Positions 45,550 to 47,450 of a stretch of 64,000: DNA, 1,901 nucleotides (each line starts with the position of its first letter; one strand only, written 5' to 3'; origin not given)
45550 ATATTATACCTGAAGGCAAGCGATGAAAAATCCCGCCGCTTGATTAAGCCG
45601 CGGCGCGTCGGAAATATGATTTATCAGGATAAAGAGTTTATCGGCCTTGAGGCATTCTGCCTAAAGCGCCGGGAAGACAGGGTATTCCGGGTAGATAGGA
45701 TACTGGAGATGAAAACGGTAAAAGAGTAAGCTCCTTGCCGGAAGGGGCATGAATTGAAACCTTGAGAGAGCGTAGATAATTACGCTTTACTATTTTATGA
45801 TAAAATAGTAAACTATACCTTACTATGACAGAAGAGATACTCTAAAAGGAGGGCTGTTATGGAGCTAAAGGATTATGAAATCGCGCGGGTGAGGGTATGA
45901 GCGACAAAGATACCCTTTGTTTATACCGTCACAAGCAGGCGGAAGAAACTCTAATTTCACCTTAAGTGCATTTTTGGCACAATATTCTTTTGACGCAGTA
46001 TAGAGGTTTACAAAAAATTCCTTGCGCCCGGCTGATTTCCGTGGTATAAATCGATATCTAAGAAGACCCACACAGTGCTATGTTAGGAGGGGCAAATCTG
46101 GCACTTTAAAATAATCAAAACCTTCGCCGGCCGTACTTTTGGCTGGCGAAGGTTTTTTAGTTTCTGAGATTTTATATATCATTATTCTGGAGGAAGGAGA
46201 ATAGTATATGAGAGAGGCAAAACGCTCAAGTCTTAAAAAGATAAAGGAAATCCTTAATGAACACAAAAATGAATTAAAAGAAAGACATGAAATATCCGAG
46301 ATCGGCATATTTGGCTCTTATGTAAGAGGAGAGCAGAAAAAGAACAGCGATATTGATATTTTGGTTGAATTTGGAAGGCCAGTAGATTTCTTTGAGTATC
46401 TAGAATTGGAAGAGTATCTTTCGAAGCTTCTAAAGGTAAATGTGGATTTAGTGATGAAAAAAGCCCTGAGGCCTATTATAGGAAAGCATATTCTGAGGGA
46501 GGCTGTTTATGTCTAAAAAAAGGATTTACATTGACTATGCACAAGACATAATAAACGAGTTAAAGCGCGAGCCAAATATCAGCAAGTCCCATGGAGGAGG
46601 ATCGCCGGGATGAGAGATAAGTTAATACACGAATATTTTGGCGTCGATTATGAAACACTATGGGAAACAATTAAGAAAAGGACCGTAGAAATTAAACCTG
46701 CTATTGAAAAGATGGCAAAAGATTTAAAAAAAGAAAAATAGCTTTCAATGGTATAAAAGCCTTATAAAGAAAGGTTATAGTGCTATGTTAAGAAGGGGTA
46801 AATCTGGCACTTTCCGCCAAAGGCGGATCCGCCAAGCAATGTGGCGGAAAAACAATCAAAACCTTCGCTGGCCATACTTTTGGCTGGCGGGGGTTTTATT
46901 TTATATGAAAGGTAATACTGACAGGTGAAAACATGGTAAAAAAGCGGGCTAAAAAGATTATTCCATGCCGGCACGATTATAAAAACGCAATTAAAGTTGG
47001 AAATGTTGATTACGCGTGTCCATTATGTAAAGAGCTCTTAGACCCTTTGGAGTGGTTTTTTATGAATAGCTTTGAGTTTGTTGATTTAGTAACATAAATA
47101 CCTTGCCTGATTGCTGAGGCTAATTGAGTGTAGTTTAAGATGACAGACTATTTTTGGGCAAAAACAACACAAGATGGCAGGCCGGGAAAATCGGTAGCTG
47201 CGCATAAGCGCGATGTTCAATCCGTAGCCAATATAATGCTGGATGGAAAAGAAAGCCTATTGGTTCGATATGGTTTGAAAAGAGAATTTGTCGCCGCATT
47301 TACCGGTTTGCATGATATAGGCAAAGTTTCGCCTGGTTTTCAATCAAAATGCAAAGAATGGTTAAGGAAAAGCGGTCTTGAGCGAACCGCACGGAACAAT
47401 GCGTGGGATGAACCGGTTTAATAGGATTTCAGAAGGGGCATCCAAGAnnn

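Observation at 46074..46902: Two copies of an unassigned structured-RNA-like element (5' stem-loop plus intrinsic terminator) flanking the MNT/HEPN cassette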

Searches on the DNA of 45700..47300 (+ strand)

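Call 4: search_rna_families(source=window, start=45700, end=47300, threshold=evalue, max_evalue=10, show_alignments=3)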
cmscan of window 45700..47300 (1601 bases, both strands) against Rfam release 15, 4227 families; matches with E-value up to 10: 10.
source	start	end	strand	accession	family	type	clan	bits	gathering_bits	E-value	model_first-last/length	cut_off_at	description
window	46714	46760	+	RF02418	Spd-sr07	Gene; sRNA;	-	22.7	55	1.3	1-63/63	no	Streptococcus sRNA Spd-sr07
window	46105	46160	+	RF01359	CRISPR-DR46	Gene; CRISPR;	-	19.5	50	6.7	1-38/38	no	CRISPR RNA direct repeat element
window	46799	46894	+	RF02983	Fibrobacter-1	Gene; sRNA;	-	18.9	77.9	0.75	1-102/102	no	Fibrobacter-1 RNA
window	46074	46157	+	RF02676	Esr41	Gene; sRNA;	-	18.8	102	1.3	1-74/74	no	Enterohemorrhagic E. coli sRNA 41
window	46813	46899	+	RF02676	Esr41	Gene; sRNA;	-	17.8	102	2.2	1-74/74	no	Enterohemorrhagic E. coli sRNA 41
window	46852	46903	+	RF04207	MIR5048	Gene; miRNA;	-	16.8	160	0.32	1-356/356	no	MIR5048 microRNA precursor family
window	46774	46804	-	RF01335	CRISPR-DR22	Gene; CRISPR;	-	15.6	50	5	1-36/36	no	CRISPR RNA direct repeat element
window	47048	47140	+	RF02089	CLRN1-AS1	Gene; lncRNA;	-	13.4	48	1.8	1-79/79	no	CLRN1 antisense RNA 1 conserved region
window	46928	46998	+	RF02050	STnc470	Gene; sRNA;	-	13.3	80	1.6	1-226/226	no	Salmonella enterica sRNA STnc470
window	46685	46831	+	RF00372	sroH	Gene; sRNA;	-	12.8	80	3.1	1-161/161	no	sroH RNA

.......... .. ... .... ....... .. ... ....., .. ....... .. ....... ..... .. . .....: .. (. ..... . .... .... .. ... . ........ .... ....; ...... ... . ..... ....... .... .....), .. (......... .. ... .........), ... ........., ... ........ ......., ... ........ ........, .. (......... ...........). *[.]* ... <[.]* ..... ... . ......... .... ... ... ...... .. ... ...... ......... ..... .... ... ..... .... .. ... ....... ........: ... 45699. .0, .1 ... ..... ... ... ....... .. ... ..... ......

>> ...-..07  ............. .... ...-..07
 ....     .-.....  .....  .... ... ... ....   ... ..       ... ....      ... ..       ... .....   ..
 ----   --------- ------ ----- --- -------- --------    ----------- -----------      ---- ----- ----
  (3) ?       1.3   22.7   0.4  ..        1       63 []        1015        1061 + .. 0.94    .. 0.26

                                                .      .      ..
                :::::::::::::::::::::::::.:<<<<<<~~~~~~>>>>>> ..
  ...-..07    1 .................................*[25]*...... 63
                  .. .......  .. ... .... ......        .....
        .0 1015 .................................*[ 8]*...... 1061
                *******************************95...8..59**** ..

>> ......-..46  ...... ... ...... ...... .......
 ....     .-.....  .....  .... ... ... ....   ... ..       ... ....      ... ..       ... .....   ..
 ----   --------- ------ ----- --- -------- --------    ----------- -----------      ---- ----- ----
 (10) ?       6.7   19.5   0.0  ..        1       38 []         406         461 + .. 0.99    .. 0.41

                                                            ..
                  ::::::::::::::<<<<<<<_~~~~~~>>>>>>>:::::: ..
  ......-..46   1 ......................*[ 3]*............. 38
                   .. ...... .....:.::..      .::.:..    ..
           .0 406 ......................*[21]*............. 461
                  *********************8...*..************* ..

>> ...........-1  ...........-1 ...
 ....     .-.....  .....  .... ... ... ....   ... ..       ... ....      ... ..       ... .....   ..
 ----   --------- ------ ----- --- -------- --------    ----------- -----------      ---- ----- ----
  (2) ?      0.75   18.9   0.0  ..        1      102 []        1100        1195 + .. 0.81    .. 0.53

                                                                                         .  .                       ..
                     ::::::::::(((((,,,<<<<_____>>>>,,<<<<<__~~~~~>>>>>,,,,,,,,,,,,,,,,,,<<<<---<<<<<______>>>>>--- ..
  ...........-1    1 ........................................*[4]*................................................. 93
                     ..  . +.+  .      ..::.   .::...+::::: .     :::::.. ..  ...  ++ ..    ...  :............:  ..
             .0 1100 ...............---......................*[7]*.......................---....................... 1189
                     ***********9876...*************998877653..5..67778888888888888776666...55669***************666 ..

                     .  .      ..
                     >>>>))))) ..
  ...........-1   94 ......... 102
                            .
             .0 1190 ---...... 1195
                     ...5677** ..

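Call 34: build_rna_model(alignment_id=A3, structure=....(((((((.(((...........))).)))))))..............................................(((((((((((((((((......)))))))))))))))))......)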
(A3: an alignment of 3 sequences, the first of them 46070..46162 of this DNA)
Model R1 built from alignment A3 (3 sequences, 129 columns); structure: as given.
model positions 93; base pairs 27; branch points 1; effective number of sequences 0.96; information 0.615 bits per position. Calibrated on 0.2 Mb of random sequence (short: E-values are rough).
structure used (alignment columns):
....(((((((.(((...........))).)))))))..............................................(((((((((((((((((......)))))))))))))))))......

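Call 35: search_with_rna_model(model_id=R1, sources=[window, L007, L009, L010, L012, L013, L014, L015], max_evalue=10, show_alignments=8)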
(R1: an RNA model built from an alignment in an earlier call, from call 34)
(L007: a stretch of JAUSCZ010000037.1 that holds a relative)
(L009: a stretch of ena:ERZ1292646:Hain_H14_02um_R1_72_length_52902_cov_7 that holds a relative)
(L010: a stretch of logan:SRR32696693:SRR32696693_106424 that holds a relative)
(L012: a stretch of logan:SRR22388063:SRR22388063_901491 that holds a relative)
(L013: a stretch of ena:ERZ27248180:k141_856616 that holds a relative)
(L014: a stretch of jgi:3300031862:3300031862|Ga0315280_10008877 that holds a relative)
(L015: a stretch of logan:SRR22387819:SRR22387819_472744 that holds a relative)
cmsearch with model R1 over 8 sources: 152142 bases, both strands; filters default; matches with E-value up to 10: 11.
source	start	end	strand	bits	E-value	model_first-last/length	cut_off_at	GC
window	46070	46162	+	113.9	9.6e-23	1-93/93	no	0.44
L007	6367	6456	-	100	1.2e-19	1-93/93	no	0.41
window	46775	46903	+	97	5.3e-19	1-93/93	no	0.47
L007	3907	3998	-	80.3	2.6e-15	1-93/93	no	0.38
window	46111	46184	-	32.1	0.00012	1-93/93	no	0.36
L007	3869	3956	+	29.8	0.00037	1-93/93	no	0.38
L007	6337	6415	+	22.9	0.013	1-93/93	no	0.34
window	46852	46918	-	21.1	0.031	1-93/93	no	0.4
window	3847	3931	-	17.9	0.16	1-93/93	no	0.41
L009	16774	16853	+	12.9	2.1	1-93/93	no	0.3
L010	13353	13432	+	12.9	2.1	1-93/93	no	0.3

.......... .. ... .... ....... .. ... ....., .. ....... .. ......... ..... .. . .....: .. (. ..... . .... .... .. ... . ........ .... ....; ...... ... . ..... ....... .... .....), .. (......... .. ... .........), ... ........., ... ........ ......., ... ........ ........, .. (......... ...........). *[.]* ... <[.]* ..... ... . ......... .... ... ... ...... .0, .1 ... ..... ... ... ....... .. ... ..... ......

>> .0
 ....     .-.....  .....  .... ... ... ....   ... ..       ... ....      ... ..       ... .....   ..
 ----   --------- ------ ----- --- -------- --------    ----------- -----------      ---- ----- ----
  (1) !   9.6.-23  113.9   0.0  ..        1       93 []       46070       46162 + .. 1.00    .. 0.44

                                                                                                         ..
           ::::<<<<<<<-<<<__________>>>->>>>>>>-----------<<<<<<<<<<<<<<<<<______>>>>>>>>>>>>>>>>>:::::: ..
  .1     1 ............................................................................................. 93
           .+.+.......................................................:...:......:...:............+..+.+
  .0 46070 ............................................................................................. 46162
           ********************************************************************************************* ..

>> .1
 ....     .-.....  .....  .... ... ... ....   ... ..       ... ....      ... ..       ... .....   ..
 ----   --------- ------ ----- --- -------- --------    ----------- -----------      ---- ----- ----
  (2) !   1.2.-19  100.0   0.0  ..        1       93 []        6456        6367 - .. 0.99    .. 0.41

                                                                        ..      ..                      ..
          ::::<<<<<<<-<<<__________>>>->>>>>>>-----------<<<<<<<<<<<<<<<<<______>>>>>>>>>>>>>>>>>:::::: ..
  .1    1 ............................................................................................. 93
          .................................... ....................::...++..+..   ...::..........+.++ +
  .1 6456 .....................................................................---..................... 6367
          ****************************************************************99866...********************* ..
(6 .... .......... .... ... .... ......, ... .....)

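Call 41: search_with_rna_model(model_id=R1, sources=[L016, L017, L018, L019, L020, L021, L022, L023, L024], max_evalue=1, show_alignments=10, filters=off)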
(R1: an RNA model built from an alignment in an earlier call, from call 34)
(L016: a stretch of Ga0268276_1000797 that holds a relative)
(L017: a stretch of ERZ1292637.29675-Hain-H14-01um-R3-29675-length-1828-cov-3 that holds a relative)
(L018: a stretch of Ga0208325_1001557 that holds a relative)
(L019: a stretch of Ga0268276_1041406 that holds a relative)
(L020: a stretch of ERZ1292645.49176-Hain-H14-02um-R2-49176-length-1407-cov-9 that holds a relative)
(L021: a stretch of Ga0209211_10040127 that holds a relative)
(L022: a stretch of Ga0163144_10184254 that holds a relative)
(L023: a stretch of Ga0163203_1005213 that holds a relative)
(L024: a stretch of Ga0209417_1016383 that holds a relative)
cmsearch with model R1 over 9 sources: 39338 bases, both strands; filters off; matches with E-value up to 1: 15.
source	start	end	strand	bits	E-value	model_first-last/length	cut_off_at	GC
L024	272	365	+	86.4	3e-17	1-93/93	no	0.41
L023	2127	2216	+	68.9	2.2e-13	1-93/93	no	0.42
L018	5922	6011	-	66.5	7.5e-13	1-93/93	no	0.36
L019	1135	1224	-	66.1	9.4e-13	1-93/93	no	0.4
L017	336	460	-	54.8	2.9e-10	1-93/93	no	0.46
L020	1051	1175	-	54.8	2.9e-10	1-93/93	no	0.46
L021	3139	3209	-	45.8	2.9e-08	1-93/93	no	0.41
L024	314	380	-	33.7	1.4e-05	1-93/93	no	0.42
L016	11850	11915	+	31.7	3.7e-05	1-93/93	no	0.32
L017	312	377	+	16.7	0.076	1-93/93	no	0.36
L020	1027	1092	+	16.7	0.076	1-93/93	no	0.36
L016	10197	10271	+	13.2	0.46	1-93/93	no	0.25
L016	10225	10311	-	12.8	0.57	1-93/93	no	0.37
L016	8011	8096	-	12.6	0.62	1-93/93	no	0.26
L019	1277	1356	+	12.5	0.66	1-93/93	no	0.56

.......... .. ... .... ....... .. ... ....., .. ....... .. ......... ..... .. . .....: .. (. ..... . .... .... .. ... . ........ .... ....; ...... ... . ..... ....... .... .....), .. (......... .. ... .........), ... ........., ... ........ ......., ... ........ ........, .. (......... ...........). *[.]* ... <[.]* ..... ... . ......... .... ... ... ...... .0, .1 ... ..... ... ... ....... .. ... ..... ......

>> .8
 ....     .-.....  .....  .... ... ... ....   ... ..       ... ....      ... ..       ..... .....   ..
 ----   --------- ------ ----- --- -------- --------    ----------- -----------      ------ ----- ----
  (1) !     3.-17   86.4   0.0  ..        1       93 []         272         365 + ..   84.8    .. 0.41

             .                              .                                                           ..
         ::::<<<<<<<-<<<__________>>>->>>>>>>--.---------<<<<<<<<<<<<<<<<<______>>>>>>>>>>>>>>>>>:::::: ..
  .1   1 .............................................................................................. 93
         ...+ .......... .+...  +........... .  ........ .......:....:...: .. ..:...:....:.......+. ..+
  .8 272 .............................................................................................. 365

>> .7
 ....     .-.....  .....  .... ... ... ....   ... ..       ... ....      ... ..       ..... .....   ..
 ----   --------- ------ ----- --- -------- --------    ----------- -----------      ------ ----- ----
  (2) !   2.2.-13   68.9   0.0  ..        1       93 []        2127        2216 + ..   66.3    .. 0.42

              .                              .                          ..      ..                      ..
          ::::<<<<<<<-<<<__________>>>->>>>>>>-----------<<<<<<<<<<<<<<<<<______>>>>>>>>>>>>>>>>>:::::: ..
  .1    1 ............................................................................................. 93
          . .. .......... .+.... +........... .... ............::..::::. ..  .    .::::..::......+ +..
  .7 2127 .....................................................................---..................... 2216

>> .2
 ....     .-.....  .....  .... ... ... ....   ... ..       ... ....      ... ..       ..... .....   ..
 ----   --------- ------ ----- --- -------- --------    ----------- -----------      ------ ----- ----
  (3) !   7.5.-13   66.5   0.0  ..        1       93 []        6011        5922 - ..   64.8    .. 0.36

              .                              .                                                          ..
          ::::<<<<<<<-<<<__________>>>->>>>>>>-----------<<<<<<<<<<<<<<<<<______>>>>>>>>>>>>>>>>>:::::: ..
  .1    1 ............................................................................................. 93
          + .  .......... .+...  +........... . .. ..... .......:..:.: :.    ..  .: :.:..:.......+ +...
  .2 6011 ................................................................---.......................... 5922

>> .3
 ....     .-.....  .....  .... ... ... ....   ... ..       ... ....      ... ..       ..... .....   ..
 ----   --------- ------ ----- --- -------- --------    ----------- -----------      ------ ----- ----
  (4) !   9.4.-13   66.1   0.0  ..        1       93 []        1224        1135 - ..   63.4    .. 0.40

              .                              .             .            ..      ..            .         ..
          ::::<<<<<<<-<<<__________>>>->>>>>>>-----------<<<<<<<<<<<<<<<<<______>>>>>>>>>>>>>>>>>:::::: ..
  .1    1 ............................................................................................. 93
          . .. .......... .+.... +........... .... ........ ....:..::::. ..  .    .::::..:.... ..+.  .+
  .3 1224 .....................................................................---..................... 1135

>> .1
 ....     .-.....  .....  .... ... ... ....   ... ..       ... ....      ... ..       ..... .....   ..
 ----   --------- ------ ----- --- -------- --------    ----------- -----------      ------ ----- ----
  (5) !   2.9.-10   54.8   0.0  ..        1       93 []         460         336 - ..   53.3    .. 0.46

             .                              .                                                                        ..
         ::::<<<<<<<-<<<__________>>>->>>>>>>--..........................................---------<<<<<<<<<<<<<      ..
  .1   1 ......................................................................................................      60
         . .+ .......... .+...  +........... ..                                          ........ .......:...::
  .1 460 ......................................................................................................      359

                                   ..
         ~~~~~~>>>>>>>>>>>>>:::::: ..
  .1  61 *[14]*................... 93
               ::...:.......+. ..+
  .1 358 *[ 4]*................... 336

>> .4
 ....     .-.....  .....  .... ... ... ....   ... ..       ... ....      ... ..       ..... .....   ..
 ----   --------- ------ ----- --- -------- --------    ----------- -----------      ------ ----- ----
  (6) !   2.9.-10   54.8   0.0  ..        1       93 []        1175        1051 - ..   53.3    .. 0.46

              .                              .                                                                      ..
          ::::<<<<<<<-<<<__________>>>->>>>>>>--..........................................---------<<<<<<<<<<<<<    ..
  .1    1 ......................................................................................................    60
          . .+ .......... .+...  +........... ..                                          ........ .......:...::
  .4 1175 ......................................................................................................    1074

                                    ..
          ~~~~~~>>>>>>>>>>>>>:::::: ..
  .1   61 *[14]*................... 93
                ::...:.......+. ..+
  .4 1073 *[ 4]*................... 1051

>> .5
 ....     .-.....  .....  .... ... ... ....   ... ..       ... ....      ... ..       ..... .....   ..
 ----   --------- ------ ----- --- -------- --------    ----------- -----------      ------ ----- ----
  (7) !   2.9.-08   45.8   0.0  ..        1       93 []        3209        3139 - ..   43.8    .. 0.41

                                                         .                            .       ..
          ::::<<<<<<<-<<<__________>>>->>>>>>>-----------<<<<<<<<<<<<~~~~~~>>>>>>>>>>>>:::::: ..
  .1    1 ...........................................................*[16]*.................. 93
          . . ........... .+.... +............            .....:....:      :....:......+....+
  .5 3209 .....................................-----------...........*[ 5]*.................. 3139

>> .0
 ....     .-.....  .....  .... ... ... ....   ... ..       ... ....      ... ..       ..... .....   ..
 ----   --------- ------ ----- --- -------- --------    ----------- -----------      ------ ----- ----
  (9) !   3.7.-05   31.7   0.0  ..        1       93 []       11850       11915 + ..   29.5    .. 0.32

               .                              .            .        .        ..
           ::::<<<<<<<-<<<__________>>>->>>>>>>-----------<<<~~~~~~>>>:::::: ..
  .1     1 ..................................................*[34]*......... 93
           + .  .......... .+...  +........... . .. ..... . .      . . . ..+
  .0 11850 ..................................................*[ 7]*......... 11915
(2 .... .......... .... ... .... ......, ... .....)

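Call 56: search_with_rna_model(model_id=R1, sources=[L025, L026, L027, L028, L029], max_evalue=1, show_alignments=6)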
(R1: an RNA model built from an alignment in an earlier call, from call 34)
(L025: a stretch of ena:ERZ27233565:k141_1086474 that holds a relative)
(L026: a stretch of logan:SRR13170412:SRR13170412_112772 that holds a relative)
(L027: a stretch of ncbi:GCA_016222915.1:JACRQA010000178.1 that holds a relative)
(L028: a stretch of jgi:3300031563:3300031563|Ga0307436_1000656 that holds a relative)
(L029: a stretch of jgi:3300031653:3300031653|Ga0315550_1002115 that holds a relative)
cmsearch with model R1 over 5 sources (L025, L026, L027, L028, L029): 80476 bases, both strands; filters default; matches with E-value up to 1: 0.
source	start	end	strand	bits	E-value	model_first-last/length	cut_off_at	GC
